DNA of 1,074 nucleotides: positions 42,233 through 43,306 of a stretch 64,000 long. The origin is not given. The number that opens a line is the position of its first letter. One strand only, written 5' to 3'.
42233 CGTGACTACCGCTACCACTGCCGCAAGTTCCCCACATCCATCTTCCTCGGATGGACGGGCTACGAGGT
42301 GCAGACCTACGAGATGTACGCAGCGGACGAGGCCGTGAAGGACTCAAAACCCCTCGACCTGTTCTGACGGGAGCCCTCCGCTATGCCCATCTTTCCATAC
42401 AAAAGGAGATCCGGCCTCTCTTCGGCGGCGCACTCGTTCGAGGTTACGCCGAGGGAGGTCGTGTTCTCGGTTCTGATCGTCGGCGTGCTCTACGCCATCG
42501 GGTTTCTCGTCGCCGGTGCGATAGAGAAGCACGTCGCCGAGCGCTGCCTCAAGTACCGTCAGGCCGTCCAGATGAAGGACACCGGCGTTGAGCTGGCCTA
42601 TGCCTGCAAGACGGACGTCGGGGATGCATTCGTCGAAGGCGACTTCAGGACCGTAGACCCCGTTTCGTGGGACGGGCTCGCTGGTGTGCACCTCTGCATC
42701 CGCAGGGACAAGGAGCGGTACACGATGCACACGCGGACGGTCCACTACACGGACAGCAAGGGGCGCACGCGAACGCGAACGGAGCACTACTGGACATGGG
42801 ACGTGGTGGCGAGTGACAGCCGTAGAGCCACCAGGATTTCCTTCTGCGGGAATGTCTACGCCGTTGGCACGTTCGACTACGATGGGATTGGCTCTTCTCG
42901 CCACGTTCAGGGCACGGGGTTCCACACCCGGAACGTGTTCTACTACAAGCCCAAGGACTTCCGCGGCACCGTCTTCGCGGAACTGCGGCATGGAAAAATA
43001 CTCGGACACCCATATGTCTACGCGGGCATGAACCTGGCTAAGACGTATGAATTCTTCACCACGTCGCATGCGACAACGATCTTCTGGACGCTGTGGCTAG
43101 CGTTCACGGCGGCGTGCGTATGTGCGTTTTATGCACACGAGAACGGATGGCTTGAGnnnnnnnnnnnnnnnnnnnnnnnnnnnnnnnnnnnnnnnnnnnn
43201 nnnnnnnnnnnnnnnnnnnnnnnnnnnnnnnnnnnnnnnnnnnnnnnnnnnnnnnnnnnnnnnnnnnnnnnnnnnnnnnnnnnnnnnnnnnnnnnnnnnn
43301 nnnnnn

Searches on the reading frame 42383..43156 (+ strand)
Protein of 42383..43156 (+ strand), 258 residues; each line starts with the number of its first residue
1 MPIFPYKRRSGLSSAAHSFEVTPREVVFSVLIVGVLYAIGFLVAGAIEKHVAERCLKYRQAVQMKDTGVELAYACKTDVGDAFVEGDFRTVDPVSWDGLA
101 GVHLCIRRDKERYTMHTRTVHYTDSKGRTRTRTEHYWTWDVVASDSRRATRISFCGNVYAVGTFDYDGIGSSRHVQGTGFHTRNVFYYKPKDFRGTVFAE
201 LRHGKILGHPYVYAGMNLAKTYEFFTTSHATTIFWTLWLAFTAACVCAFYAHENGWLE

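Call 81: search_protein_families(library=phrogs, proteins=[window:42383-43156:+], max_evalue=0.00001)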
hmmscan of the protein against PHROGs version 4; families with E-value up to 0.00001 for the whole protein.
window:42383-43156:+ (258 aa): 1 family
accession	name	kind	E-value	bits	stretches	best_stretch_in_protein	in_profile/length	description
phrog_3886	-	unknown function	2e-51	175.7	1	18-258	5-263/263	-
